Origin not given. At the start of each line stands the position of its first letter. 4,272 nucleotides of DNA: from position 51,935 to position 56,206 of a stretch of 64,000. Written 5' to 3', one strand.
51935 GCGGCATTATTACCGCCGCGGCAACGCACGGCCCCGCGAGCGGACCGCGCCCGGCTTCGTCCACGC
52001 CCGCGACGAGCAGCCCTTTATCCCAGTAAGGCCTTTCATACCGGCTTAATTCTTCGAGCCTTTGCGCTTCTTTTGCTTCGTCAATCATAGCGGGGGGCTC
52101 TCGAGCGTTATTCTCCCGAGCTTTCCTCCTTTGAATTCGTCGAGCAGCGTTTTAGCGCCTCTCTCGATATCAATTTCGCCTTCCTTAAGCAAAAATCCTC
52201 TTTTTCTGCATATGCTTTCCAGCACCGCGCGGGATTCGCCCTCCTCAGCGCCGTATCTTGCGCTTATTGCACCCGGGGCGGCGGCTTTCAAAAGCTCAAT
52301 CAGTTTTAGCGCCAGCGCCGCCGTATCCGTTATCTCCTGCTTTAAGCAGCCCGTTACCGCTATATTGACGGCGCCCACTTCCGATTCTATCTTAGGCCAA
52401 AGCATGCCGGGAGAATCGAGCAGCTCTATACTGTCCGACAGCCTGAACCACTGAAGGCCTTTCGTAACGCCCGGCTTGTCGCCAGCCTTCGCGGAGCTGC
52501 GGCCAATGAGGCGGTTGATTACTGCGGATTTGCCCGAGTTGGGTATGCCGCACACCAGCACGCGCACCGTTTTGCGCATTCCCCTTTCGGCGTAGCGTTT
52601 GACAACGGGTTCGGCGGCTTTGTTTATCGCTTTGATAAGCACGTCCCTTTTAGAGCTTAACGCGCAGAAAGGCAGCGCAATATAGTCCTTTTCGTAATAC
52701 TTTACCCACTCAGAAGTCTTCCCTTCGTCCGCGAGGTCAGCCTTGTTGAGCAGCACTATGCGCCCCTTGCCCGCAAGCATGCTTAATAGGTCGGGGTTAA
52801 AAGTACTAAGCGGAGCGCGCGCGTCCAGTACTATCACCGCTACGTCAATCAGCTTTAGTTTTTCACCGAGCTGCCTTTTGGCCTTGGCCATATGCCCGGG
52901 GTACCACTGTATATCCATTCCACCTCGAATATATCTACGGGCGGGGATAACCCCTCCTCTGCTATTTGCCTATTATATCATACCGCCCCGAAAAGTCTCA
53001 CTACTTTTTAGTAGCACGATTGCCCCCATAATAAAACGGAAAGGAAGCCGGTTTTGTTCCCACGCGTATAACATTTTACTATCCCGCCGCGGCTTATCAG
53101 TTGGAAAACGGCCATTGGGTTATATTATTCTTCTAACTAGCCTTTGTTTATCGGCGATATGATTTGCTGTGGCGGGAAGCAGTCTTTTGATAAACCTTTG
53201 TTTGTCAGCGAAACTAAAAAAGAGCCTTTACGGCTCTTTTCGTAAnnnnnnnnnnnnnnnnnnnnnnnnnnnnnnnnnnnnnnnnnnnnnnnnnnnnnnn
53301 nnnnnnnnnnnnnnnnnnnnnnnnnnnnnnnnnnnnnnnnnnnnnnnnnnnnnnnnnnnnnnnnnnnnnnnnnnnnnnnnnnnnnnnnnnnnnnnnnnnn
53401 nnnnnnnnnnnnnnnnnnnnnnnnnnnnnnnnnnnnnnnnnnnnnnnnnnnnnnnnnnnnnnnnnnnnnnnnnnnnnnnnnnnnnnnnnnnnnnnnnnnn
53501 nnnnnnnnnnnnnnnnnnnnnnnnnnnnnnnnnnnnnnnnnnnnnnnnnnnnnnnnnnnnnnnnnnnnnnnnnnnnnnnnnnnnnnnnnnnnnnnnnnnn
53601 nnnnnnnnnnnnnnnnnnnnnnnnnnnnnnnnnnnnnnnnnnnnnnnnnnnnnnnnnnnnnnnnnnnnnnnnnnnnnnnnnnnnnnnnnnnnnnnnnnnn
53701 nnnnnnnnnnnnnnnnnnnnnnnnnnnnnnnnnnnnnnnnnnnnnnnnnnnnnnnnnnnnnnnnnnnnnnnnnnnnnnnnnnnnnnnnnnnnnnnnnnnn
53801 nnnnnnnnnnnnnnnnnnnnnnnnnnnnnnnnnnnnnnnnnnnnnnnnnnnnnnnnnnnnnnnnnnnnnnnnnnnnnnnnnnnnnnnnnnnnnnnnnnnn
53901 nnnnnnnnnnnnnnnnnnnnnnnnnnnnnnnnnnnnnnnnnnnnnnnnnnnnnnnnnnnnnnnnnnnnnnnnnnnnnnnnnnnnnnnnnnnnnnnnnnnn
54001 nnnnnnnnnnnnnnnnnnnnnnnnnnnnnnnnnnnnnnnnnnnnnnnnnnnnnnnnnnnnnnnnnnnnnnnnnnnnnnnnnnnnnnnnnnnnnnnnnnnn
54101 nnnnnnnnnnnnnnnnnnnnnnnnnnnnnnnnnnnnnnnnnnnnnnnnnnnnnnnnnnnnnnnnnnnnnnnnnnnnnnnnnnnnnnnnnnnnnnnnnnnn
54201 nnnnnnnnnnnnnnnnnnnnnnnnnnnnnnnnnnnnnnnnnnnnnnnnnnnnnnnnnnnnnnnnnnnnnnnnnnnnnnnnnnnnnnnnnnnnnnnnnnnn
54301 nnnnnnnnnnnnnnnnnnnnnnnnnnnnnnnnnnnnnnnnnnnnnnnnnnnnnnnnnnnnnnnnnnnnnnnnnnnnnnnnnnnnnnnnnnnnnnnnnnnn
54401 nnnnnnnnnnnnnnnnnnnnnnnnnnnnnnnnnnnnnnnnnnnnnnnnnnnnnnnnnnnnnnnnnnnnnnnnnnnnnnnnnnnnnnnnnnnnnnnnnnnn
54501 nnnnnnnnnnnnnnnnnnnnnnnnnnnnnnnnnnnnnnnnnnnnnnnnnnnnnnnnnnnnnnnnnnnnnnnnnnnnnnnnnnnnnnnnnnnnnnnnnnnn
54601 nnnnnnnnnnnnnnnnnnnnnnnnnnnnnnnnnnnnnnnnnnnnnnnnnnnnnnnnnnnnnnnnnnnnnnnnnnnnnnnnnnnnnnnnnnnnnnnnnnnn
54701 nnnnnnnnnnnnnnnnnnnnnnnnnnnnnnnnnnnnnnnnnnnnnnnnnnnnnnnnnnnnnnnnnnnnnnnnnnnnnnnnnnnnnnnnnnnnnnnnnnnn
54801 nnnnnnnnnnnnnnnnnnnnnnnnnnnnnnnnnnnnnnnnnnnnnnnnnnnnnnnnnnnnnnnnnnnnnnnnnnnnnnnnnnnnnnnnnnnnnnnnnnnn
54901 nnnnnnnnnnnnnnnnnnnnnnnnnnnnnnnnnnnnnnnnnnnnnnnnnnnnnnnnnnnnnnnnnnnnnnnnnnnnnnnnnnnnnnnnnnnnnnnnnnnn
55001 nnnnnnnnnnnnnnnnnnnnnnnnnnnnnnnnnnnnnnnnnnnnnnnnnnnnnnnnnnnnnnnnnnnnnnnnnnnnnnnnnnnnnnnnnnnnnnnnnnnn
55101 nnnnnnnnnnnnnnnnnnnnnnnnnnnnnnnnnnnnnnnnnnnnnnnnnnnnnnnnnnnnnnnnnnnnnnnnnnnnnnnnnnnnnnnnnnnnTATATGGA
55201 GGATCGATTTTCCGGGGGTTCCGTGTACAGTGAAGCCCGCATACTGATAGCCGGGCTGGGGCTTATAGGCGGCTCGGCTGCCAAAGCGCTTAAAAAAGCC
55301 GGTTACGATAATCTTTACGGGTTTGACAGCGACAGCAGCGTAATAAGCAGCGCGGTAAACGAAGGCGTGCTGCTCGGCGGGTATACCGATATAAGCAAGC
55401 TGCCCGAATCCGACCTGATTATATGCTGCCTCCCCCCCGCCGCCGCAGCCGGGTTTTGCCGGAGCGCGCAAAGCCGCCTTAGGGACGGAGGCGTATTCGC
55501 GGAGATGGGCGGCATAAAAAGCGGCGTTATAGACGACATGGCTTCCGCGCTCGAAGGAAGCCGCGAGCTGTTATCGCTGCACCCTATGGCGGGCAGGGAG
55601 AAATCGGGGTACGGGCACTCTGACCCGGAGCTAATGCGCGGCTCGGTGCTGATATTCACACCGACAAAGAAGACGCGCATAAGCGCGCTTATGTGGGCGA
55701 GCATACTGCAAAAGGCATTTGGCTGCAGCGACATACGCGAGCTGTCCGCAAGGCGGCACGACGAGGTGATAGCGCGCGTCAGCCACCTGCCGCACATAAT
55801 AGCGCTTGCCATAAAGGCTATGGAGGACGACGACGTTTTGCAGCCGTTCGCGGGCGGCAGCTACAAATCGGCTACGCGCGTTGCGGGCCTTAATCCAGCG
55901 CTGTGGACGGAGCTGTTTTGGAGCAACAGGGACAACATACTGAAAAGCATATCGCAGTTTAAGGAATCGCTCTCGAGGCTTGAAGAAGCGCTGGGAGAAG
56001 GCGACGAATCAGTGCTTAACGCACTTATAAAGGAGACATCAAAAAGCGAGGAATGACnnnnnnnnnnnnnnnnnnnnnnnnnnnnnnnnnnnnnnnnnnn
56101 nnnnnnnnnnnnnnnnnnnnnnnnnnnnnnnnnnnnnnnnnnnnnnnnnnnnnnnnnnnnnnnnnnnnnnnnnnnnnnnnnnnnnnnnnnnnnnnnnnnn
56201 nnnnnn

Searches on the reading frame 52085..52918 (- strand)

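Call 6: search_protein_families(library=pfam, proteins=[window:52085-52918:-])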
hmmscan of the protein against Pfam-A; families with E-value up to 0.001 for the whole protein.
window:52085-52918:- (277 aa): 3 families
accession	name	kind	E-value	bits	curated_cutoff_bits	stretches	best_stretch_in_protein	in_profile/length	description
PF01926.29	MMR_HSR1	-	2.9e-15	56.8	21.9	1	119-178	1-61/113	50S ribosome-binding GTPase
PF02421.24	FeoB_N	-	7.6e-06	26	27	1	119-172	2-57/156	Ferrous iron transport protein B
PF00009.33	GTP_EFTU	-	0.00076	19.6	26.5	0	17-79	86-150/188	Elongation factor Tu GTP binding domain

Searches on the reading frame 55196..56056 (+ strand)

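Call 6: search_protein_families(library=pfam, proteins=[window:55196-56056:+])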
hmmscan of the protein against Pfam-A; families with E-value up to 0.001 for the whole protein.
window:55196-56056:+ (286 aa): 2 families
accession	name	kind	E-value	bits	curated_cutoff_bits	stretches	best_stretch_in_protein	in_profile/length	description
PF20463.3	PDH_C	-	7.3e-21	74.8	22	1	185-279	2-101/102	Prephenate dehydrogenase, dimerization domain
PF02153.23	PDH_N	-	1.6e-20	73.6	26.5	1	29-166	2-139/154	Prephenate dehydrogenase, nucleotide-binding domain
